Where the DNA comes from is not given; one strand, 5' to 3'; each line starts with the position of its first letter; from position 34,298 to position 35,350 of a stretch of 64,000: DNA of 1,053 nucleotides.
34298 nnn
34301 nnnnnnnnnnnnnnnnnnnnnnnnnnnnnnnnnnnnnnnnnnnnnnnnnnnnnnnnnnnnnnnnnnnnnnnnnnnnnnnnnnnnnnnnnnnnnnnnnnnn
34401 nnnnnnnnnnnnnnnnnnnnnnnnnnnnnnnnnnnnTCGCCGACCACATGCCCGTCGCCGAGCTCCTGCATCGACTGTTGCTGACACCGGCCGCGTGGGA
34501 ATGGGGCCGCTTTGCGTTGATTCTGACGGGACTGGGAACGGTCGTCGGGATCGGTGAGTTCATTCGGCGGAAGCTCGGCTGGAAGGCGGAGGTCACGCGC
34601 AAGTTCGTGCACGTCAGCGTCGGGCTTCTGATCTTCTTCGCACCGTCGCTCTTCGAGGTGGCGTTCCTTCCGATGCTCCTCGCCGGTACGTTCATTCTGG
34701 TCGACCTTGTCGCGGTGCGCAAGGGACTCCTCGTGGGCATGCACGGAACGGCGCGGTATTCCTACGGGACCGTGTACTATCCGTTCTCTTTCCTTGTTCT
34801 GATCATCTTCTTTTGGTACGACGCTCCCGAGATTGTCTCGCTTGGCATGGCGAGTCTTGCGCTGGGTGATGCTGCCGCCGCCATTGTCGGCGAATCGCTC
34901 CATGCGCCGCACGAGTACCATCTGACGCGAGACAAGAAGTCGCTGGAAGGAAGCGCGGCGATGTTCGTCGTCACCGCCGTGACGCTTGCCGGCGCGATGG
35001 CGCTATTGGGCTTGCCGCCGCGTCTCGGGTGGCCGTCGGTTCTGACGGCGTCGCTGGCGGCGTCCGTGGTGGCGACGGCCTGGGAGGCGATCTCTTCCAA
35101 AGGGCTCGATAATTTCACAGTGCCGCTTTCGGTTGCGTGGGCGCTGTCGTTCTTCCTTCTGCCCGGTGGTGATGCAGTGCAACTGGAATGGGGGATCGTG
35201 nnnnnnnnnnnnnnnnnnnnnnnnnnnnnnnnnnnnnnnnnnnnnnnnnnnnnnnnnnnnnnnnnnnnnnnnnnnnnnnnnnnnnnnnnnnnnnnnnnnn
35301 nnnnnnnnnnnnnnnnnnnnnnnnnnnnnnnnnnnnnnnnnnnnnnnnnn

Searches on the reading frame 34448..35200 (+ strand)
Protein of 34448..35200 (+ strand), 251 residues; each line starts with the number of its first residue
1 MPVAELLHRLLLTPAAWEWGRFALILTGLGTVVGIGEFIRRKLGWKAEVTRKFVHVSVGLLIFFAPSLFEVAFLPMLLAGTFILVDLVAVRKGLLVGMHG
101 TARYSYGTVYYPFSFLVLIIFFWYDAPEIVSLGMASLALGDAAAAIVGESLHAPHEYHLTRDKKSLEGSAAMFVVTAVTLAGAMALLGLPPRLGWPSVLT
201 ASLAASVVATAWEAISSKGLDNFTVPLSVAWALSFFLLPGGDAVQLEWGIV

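Call 74: search_protein_families(library=pfam, proteins=[window:34448-35200:+], max_evalue=10)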
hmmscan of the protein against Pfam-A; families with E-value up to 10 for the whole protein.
window:34448-35200:+ (251 aa): 1 family
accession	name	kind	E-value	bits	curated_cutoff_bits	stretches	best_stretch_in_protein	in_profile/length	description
PF10554.14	Phage_ASH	-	0.0097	16.8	26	1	183-219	49-83/107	Ash protein family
